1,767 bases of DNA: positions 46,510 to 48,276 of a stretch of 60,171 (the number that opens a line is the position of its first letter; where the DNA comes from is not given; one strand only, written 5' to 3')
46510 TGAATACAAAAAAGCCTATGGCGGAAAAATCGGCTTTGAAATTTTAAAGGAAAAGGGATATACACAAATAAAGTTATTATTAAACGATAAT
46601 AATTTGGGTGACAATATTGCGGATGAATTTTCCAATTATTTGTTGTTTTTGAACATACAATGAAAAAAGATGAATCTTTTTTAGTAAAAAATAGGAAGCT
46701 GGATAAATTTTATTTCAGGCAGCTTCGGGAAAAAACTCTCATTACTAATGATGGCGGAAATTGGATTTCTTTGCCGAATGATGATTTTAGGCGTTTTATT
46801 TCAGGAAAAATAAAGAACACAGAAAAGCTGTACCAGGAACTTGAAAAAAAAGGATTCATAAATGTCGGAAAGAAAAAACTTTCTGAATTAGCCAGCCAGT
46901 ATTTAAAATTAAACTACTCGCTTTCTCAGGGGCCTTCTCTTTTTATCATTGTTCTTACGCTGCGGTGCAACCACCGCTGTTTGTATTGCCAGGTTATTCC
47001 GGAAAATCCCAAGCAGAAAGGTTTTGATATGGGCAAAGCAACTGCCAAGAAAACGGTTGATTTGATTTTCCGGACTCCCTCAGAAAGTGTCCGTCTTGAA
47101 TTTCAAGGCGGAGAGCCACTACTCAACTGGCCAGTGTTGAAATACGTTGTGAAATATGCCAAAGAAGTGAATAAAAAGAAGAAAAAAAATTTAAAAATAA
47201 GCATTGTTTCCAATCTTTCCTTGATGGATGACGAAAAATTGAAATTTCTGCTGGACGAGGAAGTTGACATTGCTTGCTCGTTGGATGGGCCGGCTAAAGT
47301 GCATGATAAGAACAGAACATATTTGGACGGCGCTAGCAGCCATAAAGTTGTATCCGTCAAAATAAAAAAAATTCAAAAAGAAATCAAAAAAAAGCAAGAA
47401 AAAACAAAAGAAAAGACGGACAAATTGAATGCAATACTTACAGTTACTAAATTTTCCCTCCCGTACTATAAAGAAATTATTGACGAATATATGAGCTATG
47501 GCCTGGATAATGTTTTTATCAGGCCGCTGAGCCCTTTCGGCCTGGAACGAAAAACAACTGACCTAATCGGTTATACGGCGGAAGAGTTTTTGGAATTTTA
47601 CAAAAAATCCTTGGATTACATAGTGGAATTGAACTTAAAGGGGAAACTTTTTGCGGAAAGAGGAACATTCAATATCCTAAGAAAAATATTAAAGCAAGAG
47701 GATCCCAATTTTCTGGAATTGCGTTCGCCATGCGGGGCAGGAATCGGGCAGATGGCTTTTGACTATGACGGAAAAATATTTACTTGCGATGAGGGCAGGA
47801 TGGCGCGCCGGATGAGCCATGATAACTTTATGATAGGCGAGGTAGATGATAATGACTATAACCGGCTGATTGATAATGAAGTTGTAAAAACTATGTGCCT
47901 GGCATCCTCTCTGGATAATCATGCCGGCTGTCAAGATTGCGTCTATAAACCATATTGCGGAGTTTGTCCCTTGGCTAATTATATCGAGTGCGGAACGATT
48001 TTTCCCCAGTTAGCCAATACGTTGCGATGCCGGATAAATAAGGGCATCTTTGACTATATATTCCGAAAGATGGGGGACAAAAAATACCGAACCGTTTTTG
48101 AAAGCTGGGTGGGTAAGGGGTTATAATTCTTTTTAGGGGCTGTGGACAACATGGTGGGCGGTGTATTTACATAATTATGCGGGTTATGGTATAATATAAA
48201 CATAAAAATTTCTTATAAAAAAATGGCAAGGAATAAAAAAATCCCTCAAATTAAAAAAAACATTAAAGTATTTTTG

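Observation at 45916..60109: His-Xaa-Ser (Hxs-like) core expanded into a 14-gene cluster with six radical-SAM enzymes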

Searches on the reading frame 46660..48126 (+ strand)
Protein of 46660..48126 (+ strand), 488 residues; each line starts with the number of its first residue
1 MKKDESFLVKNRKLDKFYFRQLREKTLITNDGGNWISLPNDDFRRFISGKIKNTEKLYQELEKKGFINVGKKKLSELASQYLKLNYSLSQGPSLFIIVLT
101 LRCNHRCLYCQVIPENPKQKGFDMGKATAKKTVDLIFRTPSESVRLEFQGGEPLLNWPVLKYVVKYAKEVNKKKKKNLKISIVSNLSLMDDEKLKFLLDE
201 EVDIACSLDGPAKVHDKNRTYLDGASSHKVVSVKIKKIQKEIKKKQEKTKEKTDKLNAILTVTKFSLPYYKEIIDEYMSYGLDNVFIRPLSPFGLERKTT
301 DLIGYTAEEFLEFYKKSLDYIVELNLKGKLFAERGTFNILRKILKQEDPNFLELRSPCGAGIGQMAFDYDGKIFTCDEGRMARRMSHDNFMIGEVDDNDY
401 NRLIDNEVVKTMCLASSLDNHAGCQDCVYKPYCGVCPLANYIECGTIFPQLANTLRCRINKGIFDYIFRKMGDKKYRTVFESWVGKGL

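Call 3: search_protein_families(library=ncbifam, proteins=[window:46660-48126:+], max_evalue=0.1)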
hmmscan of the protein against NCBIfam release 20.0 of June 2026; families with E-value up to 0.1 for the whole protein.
window:46660-48126:+ (488 aa): 60 families (the best 25 are shown)
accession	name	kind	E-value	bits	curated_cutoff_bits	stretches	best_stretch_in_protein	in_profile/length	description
TIGR03978.1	rSAM_paired_1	equivalog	2.2e-152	508.1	370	1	16-484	3-466/466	His-Xaa-Ser system radical SAM maturase HxsB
NF047865.1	rSAM_PapB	equivalog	6.3e-42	144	340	1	95-446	5-326/330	PapB family radical SAM/SPASM ranthipeptide maturase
TIGR04064.1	rSAM_nif11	equivalog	7.1e-42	143.7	518.7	1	94-460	79-422/459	nif11-like peptide radical SAM maturase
TIGR04068.1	rSAM_ocin_clost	equivalog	2.5e-36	125.6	500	1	52-438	44-422/462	Cys-rich peptide radical SAM maturase CcpM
NF040492.1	not_ScfB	exception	1.5e-33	116.3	855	1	100-446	102-425/450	ScfB-related radical SAM/SPASM orphan maturase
TIGR03974.1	rSAM_six_Cys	equivalog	1.2e-31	110.1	425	1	100-447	104-427/451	thioether cross-link-forming SCIFF peptide maturase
TIGR03906.1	quino_hemo_SAM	equivalog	2.3e-31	109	453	2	96-240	97-243/467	quinohemoprotein amine dehydrogenase maturation protein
NF035951.1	rSAM_RumMC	equivalog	1.6e-26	93.1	720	1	55-252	75-270/510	RumMC family radical SAM sactipeptide maturase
TIGR03942.1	sulfatase_rSAM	equivalog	4.2e-25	88.6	349.45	1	98-466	6-352/363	anaerobic sulfatase maturase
TIGR04163.1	rSAM_cobopep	equivalog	2e-23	82.8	375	1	60-475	33-423/428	peptide-modifying radical SAM enzyme CbpB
NF038170.1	lachnocin_rSAM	equivalog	2.8e-23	82.5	550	1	41-436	21-394/440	lachnocin radical SAM maturase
TIGR04115.1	rSAM_Cxxx_rpt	equivalog_domain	2.2e-22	80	350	1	98-460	7-349/359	radical SAM peptide maturase, CXXX-repeat target family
TIGR04280.1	geopep_mat_rSAM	hypoth_equivalog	9.9e-22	77.5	400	1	94-240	85-232/428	geopeptide radical SAM maturase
NF038107.1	rSAM_NF038107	equivalog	2.8e-20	72.5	600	1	55-471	48-435/444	Cys-every-fifth radical SAM/SPASM peptide maturase CefB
NF010321.0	PRK13758.1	equivalog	5.4e-20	71.8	441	1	93-436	5-330/370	anaerobic sulfatase-maturase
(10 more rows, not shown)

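Call 5: search_protein_families(library=pfam, proteins=[window:46660-48126:+], max_evalue=0.01)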
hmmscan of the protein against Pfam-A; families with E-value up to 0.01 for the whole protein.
window:46660-48126:+ (488 aa): 2 families
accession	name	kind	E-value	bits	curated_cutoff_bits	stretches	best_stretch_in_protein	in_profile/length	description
PF04055.27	Radical_SAM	-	1.7e-13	51.6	29.5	1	97-218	1-120/166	Radical SAM superfamily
PF13353.11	Fer4_12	-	1.2e-08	35.8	22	1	91-219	3-124/137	4Fe-4S single cluster domain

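Call 19: find_homologous_proteins(query=window:46660-48126:+, max_evalue=1e-30)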
Query window:46660-48126:+ (488 aa): 3468 proteins with E <= 1e-30 among 8000 candidates; the best 120 are listed.
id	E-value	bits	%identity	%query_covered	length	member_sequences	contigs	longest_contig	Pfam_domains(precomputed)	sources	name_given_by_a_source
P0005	2.6e-217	741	65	98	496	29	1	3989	PF04055.28,PF13353.12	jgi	-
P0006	6.7e-217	740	67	96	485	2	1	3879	PF04055.28,PF13353.12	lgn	-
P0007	1.2e-215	735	66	98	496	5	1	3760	PF04055.28,PF13353.12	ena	-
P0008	3.4e-214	731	65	98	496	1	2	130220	PF04055.28,PF13353.12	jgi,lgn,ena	-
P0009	4.2e-214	730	64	99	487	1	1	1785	PF04055.28,PF13353.12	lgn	-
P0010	1.3e-213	729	66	97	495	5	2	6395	PF04055.28,PF13353.12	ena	-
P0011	2.0e-212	725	65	97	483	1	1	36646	PF04055.28,PF13353.12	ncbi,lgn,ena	-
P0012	3.6e-209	714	64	98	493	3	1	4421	PF04055.28,PF13353.12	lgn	-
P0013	6.9e-209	713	64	97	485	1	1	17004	PF04055.28,PF13353.12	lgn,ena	-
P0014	2.1e-206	705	62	98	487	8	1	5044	PF04055.28,PF13353.12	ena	-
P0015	2.6e-206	705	64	96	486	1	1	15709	PF13186.12,PF04055.28,PF13353.12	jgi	jgi:His-Xaa-Ser system radical SAM maturase HxsB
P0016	2.3e-205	701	62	97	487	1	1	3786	PF04055.28,PF13353.12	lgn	-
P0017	1.2e-204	699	61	98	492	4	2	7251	PF04055.28,PF13353.12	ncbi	-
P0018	4.1e-203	694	62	97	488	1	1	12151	PF04055.28,PF13353.12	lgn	-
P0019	1.6e-201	689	62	98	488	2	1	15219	PF13186.12,PF04055.28,PF13353.12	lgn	-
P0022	1.5e-199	682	61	98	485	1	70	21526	PF13186.12,PF04055.28,PF13353.12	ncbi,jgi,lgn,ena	jgi:His-Xaa-Ser system radical SAM maturase HxsB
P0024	7.4e-198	677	61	98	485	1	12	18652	PF13186.12,PF04055.28,PF13353.12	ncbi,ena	-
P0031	1.0e-194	666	61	96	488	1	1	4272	PF13186.12,PF04055.28,PF13353.12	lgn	-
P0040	3.8e-190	651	61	96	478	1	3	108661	PF04055.28,PF13353.12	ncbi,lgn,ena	-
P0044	2.1e-189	649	59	98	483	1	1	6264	PF13186.12,PF04055.28,PF13353.12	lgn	-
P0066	1.6e-151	524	49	97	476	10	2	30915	PF13186.12,PF04055.28,PF13353.12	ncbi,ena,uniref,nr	ncbi:His-Xaa-Ser system radical SAM maturase HxsB [Candidatus Azambacteria bacterium RBG_16_47_10]|u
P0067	1.7e-150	521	49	97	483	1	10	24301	PF13186.12,PF04055.28,PF13353.12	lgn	-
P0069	3.7e-150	519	49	96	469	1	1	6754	PF13186.12,PF04055.28,PF13353.12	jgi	-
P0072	2.5e-148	513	48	97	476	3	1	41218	PF13186.12,PF04055.28,PF13353.12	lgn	-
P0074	5.1e-148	512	49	96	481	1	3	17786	PF13186.12,PF04055.28,PF13353.12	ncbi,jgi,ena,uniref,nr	ncbi:MAG: His-Xaa-Ser system radical SAM maturase HxsB [Candidatus Schekmanbacteria bacterium GWA2_3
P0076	8.9e-148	512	50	96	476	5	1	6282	PF13186.12,PF04055.28,PF13353.12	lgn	-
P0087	3.4e-145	503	48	97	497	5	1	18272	PF13186.12,PF04055.28,PF13353.12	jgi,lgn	jgi:His-Xaa-Ser system radical SAM maturase HxsB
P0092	1.0e-144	501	47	97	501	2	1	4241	PF13186.12,PF04055.28,PF13353.12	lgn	-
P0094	2.6e-144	500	47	98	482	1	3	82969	PF13186.12,PF04055.28,PF13353.12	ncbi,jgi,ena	-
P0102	6.6e-144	499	46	98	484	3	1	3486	PF13186.12,PF04055.28,PF13353.12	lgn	-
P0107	9.3e-144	498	47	100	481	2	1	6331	PF13186.12,PF04055.28,PF13353.12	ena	-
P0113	1.5e-143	498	49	98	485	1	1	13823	PF13186.12,PF04055.28,PF13353.12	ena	-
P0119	4.0e-143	496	48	96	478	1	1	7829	PF13186.12,PF04055.28,PF13353.12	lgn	-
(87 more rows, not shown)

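Call 20: find_encoding_contigs(protein=P0008, flank=10000, max_places=2)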
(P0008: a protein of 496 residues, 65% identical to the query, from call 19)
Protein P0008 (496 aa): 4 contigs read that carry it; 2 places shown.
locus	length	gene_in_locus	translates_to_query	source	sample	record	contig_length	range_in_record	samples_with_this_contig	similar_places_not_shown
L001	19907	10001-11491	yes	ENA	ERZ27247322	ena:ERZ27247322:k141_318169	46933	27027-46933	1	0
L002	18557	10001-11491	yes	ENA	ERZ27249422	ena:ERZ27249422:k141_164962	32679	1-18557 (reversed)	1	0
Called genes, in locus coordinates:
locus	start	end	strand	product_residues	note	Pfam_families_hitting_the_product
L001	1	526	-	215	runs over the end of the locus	PF01255:Prenyltransf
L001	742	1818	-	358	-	PF00704:Glyco_hydro_18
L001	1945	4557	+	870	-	PF00690:Cation_ATPase_N, PF00122:E1-E2_ATPase, PF00702:Hydrolase, PF13246:Cation_ATPase, PF08282:Hydrolase_3 (weak), PF00689:Cation_ATPase_C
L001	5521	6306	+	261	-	-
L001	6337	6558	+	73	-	-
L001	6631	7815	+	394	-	PF00266:Aminotran_5, PF01212:Beta_elim_lyase (weak)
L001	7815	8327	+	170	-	PF01592:NifU_N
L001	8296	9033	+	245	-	PF08022:FAD_binding_8 (weak), PF00175:NAD_binding_1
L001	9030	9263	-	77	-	PF12837:Fer4_6 (weak), PF13237:Fer4_10 (weak), PF00037:Fer4 (weak), PF13459:Fer4_15, PF13370:Fer4_13, PF12838:Fer4_7 (weak)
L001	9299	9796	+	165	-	PF27806:HxsD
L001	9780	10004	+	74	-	-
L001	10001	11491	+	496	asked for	PF13353:Fer4_12, PF04055:Radical_SAM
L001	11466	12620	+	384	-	PF04055:Radical_SAM, PF13353:Fer4_12 (weak)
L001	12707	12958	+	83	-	-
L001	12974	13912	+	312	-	-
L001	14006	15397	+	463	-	PF04055:Radical_SAM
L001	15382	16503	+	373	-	PF04055:Radical_SAM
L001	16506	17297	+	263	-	-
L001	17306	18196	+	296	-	PF04055:Radical_SAM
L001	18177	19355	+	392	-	PF04055:Radical_SAM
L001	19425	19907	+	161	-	?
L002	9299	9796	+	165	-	PF27806:HxsD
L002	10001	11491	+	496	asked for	PF13353:Fer4_12, PF04055:Radical_SAM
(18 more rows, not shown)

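Call 21: find_encoding_contigs(protein=P0011, flank=10000, max_places=2)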
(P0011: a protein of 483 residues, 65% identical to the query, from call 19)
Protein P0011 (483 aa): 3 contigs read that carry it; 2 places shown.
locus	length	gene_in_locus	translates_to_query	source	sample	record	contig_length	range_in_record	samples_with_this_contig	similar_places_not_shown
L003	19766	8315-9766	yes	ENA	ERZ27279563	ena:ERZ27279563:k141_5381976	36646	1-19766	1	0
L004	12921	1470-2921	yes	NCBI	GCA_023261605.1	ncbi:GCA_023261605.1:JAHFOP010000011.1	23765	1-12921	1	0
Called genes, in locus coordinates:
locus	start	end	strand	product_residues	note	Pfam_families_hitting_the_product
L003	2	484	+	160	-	?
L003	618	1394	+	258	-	-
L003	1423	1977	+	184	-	PF28549:NDPSase_N, PF00293:NUDIX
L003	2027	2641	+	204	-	PF24894:Hexapep_GlmU (faint), PF14602:Hexapep_2 (faint), PF25084:LbH_EIF2B, PF25087:GMPPB_C, PF00132:Hexapep, PF25087:GMPPB_C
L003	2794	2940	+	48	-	-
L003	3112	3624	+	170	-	PF01661:Macro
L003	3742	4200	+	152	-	PF02130:YbeY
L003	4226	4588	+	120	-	PF01219:DAGK_prokar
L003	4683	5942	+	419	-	PF11104:PilM_2 (weak), PF02491:SHS2_FTSA, PF06277:EutA (weak), PF06723:MreB_Mbl, PF14450:FtsA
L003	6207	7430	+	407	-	PF00091:Tubulin, PF12327:FtsZ_C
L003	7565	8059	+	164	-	PF27806:HxsD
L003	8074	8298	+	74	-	-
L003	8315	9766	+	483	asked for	PF13353:Fer4_12, PF04055:Radical_SAM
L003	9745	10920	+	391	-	PF13353:Fer4_12 (weak), PF04055:Radical_SAM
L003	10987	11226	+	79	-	-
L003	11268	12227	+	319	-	-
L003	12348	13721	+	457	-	PF04055:Radical_SAM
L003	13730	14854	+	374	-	PF00919:UPF0004 (weak), PF04055:Radical_SAM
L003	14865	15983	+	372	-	PF04055:Radical_SAM, PF13353:Fer4_12 (weak)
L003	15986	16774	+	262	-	-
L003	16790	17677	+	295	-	PF04055:Radical_SAM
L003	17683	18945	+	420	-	PF02624:YcaO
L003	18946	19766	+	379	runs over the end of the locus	PF04055:Radical_SAM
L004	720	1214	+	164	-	PF27806:HxsD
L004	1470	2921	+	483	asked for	PF13353:Fer4_12, PF04055:Radical_SAM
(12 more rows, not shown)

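Call 22: find_encoding_contigs(protein=P0040, flank=10000, max_places=2)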
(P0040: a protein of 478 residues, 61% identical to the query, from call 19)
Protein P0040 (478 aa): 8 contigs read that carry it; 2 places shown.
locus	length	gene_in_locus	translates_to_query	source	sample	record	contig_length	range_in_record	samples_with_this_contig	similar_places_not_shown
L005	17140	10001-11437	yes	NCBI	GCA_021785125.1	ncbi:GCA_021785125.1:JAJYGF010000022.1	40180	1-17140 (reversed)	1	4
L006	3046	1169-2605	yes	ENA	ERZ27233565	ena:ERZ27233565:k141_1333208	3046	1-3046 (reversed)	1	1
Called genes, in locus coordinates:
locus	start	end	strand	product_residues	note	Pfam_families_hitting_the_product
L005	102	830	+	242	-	-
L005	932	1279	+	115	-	PF00581:Rhodanese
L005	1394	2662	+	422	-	PF00232:Glyco_hydro_1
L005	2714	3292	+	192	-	PF01863:YgjP-like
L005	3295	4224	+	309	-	PF00892:EamA, PF06800:Sugar_transport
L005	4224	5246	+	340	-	PF02449:Glyco_hydro_42 (faint)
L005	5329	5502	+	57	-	-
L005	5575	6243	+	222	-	PF03104:DNA_pol_B_exo1, PF13482:RNase_H_2, PF10108:DNA_pol_B_exo2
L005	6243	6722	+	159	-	PF00588:SpoU_methylase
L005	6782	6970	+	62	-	-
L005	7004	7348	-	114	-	PF00453:Ribosomal_L20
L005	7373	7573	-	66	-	PF01632:Ribosomal_L35p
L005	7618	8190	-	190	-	PF05198:IF3_N, PF00707:IF3_C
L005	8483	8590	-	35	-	-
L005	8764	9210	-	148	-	PF01668:SmpB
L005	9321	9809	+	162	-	PF27806:HxsD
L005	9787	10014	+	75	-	-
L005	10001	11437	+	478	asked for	PF13353:Fer4_12, PF04055:Radical_SAM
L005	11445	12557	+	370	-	PF04055:Radical_SAM, PF13353:Fer4_12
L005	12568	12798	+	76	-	-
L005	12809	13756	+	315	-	-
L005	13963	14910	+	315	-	PF04055:Radical_SAM (weak)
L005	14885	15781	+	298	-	-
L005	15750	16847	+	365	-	PF04055:Radical_SAM, PF13353:Fer4_12 (weak)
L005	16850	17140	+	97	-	?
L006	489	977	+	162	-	PF27806:HxsD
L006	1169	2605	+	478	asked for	PF13353:Fer4_12, PF04055:Radical_SAM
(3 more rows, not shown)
